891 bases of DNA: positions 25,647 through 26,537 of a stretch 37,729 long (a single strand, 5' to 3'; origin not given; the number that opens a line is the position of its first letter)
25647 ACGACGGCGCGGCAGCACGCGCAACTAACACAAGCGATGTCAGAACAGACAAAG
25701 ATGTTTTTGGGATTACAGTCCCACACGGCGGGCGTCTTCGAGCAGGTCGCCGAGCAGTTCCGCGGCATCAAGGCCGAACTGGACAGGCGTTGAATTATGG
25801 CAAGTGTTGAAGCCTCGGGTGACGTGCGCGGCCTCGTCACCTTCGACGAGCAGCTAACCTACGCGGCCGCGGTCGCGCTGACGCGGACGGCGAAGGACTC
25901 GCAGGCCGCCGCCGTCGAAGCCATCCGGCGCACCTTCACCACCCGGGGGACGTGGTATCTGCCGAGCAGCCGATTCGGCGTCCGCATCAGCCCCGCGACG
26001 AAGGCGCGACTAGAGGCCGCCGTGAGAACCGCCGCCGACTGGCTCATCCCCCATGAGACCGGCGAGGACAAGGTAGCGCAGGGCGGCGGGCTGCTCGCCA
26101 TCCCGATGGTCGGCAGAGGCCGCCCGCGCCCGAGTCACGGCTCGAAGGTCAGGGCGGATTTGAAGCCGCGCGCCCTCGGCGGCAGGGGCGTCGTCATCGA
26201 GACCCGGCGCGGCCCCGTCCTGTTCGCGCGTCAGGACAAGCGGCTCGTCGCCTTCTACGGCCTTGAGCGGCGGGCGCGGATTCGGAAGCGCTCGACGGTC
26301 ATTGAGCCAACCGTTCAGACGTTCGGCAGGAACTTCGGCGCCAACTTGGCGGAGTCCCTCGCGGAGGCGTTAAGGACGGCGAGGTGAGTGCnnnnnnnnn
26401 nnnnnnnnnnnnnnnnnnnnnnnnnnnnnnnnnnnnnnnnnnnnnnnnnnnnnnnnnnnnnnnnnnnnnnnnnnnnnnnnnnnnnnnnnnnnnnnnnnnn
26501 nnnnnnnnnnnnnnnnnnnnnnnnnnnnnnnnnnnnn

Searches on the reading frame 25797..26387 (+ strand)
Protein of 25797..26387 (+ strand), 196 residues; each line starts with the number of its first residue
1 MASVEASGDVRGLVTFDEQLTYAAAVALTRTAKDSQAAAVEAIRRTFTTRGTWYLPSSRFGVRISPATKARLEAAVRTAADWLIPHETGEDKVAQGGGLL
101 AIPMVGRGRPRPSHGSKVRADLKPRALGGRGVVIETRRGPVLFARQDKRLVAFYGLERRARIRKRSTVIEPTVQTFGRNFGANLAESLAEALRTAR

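Call 6: search_protein_families(library=pfam, proteins=[window:25797-26387:+], max_evalue=0.01)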
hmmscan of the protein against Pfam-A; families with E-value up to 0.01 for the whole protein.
window:25797-26387:+ (196 aa): 0 families

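Call 24: search_protein_families(library=phrogs, proteins=[window:25797-26387:+], max_evalue=0.001)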
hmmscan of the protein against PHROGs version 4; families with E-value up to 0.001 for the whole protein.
window:25797-26387:+ (196 aa): 2 families
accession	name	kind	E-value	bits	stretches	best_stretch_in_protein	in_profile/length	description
phrog_1924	-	tail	1.5e-12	48.9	1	17-91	22-100/237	minor tail protein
phrog_6367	-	unknown function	2.1e-06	28.8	1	4-149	5-152/217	-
